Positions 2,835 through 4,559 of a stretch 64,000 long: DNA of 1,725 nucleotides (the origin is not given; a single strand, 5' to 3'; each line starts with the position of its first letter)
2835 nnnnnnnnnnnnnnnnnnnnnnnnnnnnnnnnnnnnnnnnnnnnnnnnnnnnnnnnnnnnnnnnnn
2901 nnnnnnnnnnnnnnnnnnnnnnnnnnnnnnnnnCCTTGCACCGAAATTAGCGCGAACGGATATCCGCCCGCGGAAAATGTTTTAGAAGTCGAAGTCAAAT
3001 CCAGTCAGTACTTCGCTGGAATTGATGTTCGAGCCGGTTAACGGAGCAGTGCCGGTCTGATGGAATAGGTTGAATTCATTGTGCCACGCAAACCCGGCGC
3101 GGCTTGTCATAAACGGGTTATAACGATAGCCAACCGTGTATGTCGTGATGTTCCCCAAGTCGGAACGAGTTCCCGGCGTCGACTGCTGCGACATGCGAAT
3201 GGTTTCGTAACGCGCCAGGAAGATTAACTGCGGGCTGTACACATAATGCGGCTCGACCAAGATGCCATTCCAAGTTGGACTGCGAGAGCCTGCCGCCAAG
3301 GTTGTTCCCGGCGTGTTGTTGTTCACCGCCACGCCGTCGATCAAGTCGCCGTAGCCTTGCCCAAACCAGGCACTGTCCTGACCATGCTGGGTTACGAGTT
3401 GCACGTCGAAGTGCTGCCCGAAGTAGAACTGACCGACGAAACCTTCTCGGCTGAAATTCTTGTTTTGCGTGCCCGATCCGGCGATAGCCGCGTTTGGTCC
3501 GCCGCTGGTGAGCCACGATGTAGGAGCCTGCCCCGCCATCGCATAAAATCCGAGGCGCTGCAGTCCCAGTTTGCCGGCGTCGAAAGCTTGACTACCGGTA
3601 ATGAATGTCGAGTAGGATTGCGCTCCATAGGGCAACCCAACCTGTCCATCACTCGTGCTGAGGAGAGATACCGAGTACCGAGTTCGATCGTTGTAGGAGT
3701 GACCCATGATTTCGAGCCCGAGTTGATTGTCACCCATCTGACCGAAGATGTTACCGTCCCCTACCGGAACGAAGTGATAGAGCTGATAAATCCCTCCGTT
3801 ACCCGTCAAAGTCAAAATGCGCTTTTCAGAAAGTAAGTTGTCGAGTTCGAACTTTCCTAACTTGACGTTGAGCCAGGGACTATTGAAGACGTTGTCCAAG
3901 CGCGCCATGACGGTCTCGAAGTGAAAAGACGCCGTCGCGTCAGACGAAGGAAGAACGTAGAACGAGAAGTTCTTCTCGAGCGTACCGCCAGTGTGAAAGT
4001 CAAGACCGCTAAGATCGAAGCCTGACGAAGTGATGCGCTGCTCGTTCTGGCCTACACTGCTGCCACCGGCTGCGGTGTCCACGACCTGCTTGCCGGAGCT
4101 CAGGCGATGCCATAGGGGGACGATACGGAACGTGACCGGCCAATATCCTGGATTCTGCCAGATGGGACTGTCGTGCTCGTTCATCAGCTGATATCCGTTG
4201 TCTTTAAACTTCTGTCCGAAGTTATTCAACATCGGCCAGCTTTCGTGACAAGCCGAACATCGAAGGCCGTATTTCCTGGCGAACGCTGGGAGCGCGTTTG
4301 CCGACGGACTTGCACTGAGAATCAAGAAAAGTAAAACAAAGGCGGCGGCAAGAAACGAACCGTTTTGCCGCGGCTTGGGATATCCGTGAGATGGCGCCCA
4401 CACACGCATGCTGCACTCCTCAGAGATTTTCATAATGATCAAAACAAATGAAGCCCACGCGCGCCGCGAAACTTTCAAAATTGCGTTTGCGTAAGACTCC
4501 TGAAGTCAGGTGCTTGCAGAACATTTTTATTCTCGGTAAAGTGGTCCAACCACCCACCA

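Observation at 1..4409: rus-operon-like gene order in a probable acidobacterium: Cyc2-type porin-cytochrome, dihaem cytochrome c, cupredoxin, CoxB, CoxA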

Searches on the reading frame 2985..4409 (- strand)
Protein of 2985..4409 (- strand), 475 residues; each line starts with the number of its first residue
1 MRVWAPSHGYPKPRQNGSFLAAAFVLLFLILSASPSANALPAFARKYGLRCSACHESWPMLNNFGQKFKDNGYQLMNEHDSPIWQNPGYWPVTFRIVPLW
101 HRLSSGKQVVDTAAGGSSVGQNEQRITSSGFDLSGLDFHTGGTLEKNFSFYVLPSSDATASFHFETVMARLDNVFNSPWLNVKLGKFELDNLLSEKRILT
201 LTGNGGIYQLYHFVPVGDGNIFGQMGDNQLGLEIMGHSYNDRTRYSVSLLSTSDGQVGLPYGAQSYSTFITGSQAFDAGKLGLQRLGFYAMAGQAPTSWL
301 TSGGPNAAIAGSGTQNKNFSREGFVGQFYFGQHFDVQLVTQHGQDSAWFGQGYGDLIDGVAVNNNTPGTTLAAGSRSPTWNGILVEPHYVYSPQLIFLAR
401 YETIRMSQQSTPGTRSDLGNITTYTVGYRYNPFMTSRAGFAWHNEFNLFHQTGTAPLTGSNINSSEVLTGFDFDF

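Call 4: search_protein_families(library=pfam, proteins=[window:2985-4409:-], max_evalue=0.1)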
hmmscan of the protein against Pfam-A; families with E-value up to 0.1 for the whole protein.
window:2985-4409:- (475 aa): 0 families

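Call 5: search_protein_families(library=ncbifam, proteins=[window:2985-4409:-], max_evalue=0.1)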
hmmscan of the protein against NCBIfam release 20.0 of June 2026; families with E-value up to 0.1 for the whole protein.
window:2985-4409:- (475 aa): 0 families

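Call 6: find_homologous_proteins(query=window:2985-4409:-)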
Query window:2985-4409:- (475 aa): 5604 proteins with E <= 0.001 among 8000 candidates; the best 120 are listed.
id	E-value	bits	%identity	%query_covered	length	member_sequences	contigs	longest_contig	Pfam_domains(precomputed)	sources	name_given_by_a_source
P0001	0.0e+0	1103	100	100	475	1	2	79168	-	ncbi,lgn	-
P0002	4.5e-282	954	85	100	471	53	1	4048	-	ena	-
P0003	4.5e-282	954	86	100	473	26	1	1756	-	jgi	jgi:hypothetical protein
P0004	6.5e-279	944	85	100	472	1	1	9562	-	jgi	jgi:hypothetical protein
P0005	1.4e-275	933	84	100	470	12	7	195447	-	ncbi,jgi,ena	ncbi:MAG: hypothetical protein ABSA54_07390 [Terriglobales bacterium]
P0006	7.3e-274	927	84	100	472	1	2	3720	-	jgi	jgi:hypothetical protein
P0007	2.3e-273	925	83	100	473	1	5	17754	-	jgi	jgi:hypothetical protein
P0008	6.7e-273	924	84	100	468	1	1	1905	-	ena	-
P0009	4.8e-272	921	83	100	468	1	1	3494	-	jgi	jgi:hypothetical protein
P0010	3.8e-271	918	83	100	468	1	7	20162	-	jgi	jgi:hypothetical protein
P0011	3.9e-271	918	83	100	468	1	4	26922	-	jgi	jgi:hypothetical protein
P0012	8.1e-271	917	83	100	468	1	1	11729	-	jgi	jgi:hypothetical protein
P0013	8.5e-271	917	83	100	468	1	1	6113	-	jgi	jgi:hypothetical protein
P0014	1.0e-270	917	83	100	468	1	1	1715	-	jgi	jgi:hypothetical protein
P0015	1.2e-270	916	83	100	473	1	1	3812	-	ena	-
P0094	2.5e-255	866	81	93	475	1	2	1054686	-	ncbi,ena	-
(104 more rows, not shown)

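Call 11: search_solved_structures(query=window:2985-4409:-, max_evalue=10)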
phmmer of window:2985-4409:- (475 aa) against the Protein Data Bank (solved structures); distinct sequences matched with E-value up to 10: 1.
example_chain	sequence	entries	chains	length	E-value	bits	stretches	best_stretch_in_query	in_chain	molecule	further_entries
28db_A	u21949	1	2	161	1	11.4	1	42-80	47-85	Redoxin domain protein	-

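Call 19: find_encoding_contigs(protein=P0001, flank=10000, max_places=3)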
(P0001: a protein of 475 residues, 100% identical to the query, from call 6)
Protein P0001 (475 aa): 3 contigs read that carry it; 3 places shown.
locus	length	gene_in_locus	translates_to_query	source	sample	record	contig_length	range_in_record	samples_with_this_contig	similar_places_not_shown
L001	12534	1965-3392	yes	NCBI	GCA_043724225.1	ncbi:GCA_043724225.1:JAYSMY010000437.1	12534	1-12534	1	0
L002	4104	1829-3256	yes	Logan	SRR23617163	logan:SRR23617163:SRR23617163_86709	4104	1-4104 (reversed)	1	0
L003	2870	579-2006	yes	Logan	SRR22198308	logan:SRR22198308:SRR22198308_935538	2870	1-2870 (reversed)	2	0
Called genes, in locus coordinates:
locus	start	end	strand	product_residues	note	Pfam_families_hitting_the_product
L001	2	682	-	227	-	?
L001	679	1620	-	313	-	-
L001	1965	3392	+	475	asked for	-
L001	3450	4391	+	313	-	PF00034:Cytochrom_C (weak), PF13442:Cytochrome_CBB3, PF00034:Cytochrom_C, PF13442:Cytochrome_CBB3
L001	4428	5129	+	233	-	PF13620:CarboxypepD_reg, PF13715:CarbopepD_reg_2 (weak), PF14686:fn3_3 (weak)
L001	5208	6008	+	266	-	PF00116:COX2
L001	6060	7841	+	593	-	PF00115:COX1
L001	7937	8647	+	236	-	PF00510:COX3 (weak)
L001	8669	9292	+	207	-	PF00510:COX3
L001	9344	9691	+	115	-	PF03626:COX4_pro (weak)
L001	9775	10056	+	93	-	-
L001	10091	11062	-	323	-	-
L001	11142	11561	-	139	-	PF20337:DUF6632 (weak)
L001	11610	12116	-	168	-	PF13396:PLDc_N (weak)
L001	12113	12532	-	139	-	?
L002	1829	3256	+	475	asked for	-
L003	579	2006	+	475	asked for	-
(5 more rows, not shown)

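Call 23: predict_structure(alignment_id=A1)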
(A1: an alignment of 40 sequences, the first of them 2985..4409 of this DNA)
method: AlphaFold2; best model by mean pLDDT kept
length: 475 residues; sequences in the alignment: 40
mean_pLDDT: 43.8   pTM: 0.47
mean pLDDT of the five models: 43.8, 35.5, 32.4, 28.8, 26.6
residues with pLDDT >= 90: 0; 70-90: 27; 50-70: 147; < 50: 301
segments of 3 or more residues with pLDDT < 50: 1-17, 33-233, 251-264, 296-315, 346-376, 409-416, 434-439
pLDDT, mean of each block of 10 residues (from residue 1): 32 45 64 36 26 24 24 24 29 27 37 42 44 33 27 27 32 43 38 25 26 27 33 51 55 32 47 59 64 50 36 49 68 70 52 31 36 49 73 69 59 48 67 48 61 57 59 50
secondary structure, 60 per line:
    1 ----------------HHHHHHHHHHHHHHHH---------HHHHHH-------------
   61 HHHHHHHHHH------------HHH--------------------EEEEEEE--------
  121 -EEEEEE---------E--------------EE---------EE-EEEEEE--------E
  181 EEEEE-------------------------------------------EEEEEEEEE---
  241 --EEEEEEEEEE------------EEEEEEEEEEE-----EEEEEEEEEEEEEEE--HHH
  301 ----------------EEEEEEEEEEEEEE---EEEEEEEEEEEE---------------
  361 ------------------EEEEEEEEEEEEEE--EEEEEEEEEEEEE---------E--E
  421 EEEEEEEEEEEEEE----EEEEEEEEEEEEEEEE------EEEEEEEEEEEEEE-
elements in order: H17-32 H42-47 H61-70 E106-112 E122-127 E166-171 E180-185 E229-237 E243-252 E265-275 E281-295 E317-330 E334-345 E379-392 E395-407 E420-434 E439-454 E461-474

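Call 24: search_protein_families(library=pfam, proteins=[L001:6060-7838:+, L001:7937-8644:+, L001:8669-9289:+, L001:9344-9688:+, L001:9775-10053:+], max_evalue=0.01)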
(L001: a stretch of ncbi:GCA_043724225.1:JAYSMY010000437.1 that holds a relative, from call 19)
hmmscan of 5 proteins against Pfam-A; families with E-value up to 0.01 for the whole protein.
L001:6060-7838:+ (593 aa): 1 family
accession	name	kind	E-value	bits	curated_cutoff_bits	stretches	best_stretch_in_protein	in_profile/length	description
PF00115.25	COX1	-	1.8e-123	413.1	34.8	1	31-509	2-435/436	Cytochrome C and Quinol oxidase polypeptide I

L001:7937-8644:+ (236 aa): 1 family
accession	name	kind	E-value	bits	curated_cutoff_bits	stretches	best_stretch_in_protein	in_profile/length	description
PF00510.24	COX3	-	4e-07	30.6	23.8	1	67-231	89-252/258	Cytochrome c oxidase subunit III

L001:8669-9289:+ (207 aa): 1 family
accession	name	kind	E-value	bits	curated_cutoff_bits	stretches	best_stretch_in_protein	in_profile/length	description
PF00510.24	COX3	-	6.9e-13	49.5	23.8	1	28-202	77-255/258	Cytochrome c oxidase subunit III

L001:9344-9688:+ (115 aa): 2 families
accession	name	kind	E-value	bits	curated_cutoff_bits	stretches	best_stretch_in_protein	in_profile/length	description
PF03626.19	COX4_pro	-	3.9e-07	30.8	28.9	1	25-93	1-69/72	Prokaryotic Cytochrome C oxidase subunit IV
PF20134.4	DUF6524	-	0.0052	17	27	1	28-109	40-123/131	Family of unknown function (DUF6524)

L001:9775-10053:+ (93 aa): 0 families

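Call 26: search_protein_representatives(protein=window:2985-4409:-)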
Query: 475 residues. Proteins with E-value up to 0.001 (for the whole library): 2397; up to 1e-10: 480; up to 1e-30: 161. The best 150 are listed.
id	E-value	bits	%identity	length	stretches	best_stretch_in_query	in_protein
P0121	1.6e-187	640.6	64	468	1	18-475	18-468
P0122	7.6e-156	536.2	78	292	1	1-299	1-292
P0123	5.3e-154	530.1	78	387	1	18-314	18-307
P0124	1.2e-133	463.0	82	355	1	119-376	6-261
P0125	4.4e-131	454.6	54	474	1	36-475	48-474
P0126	3.5e-111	388.9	49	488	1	21-474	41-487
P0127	5.0e-111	388.4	48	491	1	36-475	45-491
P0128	3.0e-108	379.3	50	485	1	25-475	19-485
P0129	1.1e-104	367.4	48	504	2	33-343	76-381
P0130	3.0e-97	343.0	53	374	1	18-357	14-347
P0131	1.3e-95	337.5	56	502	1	60-408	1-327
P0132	2.8e-93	329.9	71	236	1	249-475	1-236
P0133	1.1e-85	304.9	73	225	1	97-289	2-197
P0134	1.6e-81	291.1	54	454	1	27-299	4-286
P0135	4.2e-81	289.7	58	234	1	240-475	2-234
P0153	6.8e-61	223.1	37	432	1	27-475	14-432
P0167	8.3e-52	193.1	34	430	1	22-475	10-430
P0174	3.8e-49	184.3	34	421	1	22-473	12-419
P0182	9.4e-46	173.1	32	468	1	23-475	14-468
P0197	1.2e-42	162.9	34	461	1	24-474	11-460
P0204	1.2e-41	159.6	37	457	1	20-474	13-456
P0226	1.2e-38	149.6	32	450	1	28-475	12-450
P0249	2.2e-35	138.9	31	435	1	24-472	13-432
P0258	3.1e-34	135.2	31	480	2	25-102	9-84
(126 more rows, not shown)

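Call 27: list_cluster_members(proteins=[P0125, P0126, P0153, P0167, P0174, P0182, P0197, P0204, P0226, P0249])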
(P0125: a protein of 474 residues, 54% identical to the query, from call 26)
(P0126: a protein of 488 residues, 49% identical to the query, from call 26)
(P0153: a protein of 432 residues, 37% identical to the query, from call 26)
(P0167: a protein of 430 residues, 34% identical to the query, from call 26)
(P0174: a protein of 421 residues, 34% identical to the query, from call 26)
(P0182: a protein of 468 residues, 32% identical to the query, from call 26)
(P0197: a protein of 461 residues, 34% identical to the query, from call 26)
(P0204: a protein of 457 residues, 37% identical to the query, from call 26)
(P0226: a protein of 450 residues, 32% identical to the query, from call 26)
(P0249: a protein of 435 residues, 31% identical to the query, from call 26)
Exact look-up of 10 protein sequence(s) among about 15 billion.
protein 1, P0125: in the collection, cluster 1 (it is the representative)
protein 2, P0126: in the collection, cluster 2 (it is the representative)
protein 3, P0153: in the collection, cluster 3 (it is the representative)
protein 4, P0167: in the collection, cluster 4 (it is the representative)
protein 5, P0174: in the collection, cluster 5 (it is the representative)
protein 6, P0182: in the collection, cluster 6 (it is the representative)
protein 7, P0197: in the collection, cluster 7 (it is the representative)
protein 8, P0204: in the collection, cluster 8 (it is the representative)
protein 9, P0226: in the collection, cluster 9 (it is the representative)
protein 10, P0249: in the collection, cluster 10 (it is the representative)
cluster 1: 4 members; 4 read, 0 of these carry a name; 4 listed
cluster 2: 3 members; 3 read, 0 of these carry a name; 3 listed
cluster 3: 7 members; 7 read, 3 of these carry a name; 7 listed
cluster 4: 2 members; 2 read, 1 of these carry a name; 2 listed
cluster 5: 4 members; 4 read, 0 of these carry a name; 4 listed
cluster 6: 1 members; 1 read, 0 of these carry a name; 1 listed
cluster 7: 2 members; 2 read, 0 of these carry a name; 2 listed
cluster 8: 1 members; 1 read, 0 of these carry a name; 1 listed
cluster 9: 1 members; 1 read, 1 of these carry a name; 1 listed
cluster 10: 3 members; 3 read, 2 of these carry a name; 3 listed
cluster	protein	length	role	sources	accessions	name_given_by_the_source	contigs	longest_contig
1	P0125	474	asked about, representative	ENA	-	-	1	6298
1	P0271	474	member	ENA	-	-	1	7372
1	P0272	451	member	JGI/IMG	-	-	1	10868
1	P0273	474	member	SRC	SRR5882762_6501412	-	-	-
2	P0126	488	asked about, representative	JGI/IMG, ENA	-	-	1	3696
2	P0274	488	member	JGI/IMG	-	-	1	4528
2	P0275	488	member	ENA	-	-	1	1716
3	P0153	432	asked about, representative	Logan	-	-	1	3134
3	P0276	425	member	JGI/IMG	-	hypothetical protein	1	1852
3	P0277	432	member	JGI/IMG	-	hypothetical protein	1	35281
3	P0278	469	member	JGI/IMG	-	hypothetical protein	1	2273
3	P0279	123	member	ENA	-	-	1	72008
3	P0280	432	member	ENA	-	-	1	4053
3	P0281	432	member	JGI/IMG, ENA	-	-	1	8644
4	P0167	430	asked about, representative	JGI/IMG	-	hypothetical protein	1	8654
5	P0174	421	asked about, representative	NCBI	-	-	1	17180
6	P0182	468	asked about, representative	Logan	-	-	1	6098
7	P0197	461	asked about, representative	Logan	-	-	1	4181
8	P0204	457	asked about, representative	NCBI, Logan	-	-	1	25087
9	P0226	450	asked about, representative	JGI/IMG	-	hypothetical protein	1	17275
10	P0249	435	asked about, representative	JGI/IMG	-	hypothetical protein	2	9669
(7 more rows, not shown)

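Call 33: find_homologous_proteins(query=A3)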
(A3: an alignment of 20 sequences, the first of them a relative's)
Query A3 (20 sequences) (432 aa, profile of the alignment): 522 proteins with E <= 0.001 among 8000 candidates; the best 120 are listed.
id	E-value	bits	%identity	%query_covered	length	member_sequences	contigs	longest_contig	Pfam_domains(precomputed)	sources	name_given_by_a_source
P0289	2.7e-173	595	87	100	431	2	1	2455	-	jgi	jgi:hypothetical protein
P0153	1.4e-172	593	100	100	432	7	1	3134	-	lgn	-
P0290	5.0e-171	588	85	100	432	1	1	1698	-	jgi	jgi:hypothetical protein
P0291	1.1e-170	586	84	100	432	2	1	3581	-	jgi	jgi:hypothetical protein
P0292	1.5e-170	586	85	100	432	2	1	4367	-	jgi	jgi:hypothetical protein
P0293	2.2e-168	579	44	98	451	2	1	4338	-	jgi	jgi:hypothetical protein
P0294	2.7e-167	575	80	100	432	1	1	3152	-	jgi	-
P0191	3.9e-167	575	46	99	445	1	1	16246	-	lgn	-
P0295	1.4e-166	573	46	100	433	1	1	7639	-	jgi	jgi:hypothetical protein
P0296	1.4e-166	573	44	93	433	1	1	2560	-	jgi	jgi:hypothetical protein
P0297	3.2e-166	572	47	95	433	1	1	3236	-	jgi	jgi:hypothetical protein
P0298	4.9e-166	571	44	100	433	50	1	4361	-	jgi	jgi:hypothetical protein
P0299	1.0e-165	570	46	100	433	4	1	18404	-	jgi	jgi:hypothetical protein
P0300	1.4e-165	570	43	100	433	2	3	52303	-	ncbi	-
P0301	1.5e-165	570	43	93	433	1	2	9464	-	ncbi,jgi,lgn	ncbi:MAG: hypothetical protein WAU32_01560 [Thermoanaerobaculia bacterium]|jgi:hypothetical protein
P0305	5.1e-165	568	43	93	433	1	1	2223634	-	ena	-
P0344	4.0e-159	548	46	99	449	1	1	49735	-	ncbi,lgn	ncbi:MAG: hypothetical protein ACM3JJ_12685 [Hyphomicrobiales bacterium]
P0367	1.5e-155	537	43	97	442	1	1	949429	-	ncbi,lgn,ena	-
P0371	4.0e-155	535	43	99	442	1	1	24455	-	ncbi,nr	ncbi:MAG: hypothetical protein JWM63_3933 [Gammaproteobacteria bacterium]|nr:hypothetical protein [G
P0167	9.2e-151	521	37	97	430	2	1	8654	-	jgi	jgi:hypothetical protein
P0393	1.1e-150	521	41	88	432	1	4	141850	-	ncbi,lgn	-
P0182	3.1e-148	512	32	96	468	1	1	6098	-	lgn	-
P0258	1.8e-145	503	37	93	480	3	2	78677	-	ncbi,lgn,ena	-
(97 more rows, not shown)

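Call 34: find_encoding_contigs(protein=P0094, flank=9000, max_places=1)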
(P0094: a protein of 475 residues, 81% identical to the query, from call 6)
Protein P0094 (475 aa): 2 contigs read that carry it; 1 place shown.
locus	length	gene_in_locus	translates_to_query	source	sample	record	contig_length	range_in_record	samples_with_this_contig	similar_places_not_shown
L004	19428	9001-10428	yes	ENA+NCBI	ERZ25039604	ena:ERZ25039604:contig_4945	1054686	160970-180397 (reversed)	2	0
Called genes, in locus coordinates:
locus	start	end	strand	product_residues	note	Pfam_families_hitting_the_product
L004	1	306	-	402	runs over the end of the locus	PF13506:Glyco_transf_21, PF00535:Glycos_transf_2, PF13641:Glyco_tranf_2_3, PF13632:Glyco_trans_2_3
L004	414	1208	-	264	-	PF17131:TP_0789-like (weak)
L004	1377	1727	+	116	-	-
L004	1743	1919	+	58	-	-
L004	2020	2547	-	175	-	-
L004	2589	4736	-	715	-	PF01663:Phosphodiest, PF13431:TPR_17 (faint), PF13174:TPR_6 (faint), PF13428:TPR_14 (faint), PF21033:RMD1-3 (faint), PF13432:TPR_16 (weak), PF14559:TPR_19 (weak), PF13432:TPR_16 (weak), +7 more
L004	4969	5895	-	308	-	PF01040:UbiA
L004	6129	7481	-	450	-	-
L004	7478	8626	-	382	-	-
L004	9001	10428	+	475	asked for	-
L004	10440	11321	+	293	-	PF00034:Cytochrom_C (weak), PF13442:Cytochrome_CBB3, PF00034:Cytochrom_C, PF13442:Cytochrome_CBB3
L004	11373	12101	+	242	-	PF13620:CarboxypepD_reg, PF13715:CarbopepD_reg_2 (weak), PF14686:fn3_3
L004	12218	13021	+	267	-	PF00116:COX2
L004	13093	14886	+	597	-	PF00115:COX1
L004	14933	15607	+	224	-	PF00510:COX3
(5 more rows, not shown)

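Call 35: find_encoding_contigs(protein=P0367, flank=9000, max_places=1)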
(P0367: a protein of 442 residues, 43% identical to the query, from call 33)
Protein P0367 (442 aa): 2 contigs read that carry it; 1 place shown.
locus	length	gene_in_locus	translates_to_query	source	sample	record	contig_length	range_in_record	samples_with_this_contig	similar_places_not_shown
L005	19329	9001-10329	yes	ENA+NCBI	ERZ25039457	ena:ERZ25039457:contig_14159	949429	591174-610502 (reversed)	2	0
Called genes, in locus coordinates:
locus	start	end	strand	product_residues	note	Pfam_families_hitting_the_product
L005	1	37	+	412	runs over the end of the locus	PF02746:MR_MLE_N (weak), PF13378:MR_MLE_C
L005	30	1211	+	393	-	PF01070:FMN_dh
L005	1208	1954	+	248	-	PF00106:adh_short, PF08659:KR, PF13561:adh_short_C2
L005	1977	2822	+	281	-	PF01557:FAA_hydrolase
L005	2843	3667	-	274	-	PF09339:HTH_IclR, PF01614:IclR_C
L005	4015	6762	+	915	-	PF07715:Plug, PF00593:TonB_dep_Rec_b-barrel, PF14905:OMP_b-brl_3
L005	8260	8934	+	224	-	PF14686:fn3_3, PF13620:CarboxypepD_reg (weak)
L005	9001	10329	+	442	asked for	-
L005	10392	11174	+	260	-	PF00034:Cytochrom_C, PF13442:Cytochrome_CBB3, PF00034:Cytochrom_C, PF13442:Cytochrome_CBB3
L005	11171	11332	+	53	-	PF14715:FixP_N (faint)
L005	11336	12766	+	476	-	PF00115:COX1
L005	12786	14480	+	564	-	PF02433:FixO, PF00034:Cytochrom_C, PF13442:Cytochrome_CBB3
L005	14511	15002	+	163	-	-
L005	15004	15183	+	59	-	PF03597:FixS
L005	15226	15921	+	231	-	PF13386:DsbD_2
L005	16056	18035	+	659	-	PF00122:E1-E2_ATPase, PF00702:Hydrolase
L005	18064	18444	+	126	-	-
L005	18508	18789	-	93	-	-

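Call 36: find_encoding_contigs(protein=P0305, flank=9000, max_places=1)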
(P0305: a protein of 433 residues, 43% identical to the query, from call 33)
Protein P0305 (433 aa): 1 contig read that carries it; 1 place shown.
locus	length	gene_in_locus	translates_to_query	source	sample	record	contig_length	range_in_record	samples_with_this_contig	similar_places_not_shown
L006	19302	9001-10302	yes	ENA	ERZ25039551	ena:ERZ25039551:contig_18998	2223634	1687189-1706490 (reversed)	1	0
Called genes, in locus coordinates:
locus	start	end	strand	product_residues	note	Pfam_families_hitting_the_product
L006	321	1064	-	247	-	PF06764:DUF1223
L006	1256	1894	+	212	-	PF00702:Hydrolase, PF13419:HAD_2 (weak)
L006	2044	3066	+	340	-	PF00070:Pyr_redox (faint), PF01266:DAO (faint), PF03486:HI0933_like (faint), PF07992:Pyr_redox_2, PF13454:NAD_binding_9 (faint), PF13738:Pyr_redox_3, PF13434:Lys_Orn_oxgnase (weak)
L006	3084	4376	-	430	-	PF11902:DUF3422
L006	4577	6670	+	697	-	PF12156:ATPase-cat_bd (faint), PF00122:E1-E2_ATPase, PF00702:Hydrolase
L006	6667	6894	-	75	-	-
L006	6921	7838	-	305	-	PF00126:HTH_1, PF03466:LysR_substrate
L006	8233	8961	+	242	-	PF14686:fn3_3, PF13620:CarboxypepD_reg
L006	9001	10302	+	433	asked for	-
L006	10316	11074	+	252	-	PF00034:Cytochrom_C, PF13442:Cytochrome_CBB3, PF00034:Cytochrom_C, PF13442:Cytochrome_CBB3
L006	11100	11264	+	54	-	-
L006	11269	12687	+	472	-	PF00115:COX1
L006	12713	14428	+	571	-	PF02433:FixO, PF00036:EF-hand_1 (faint), PF13202:EF-hand_5 (faint), PF00034:Cytochrom_C, PF13442:Cytochrome_CBB3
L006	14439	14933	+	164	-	-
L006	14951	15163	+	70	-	PF03597:FixS (weak)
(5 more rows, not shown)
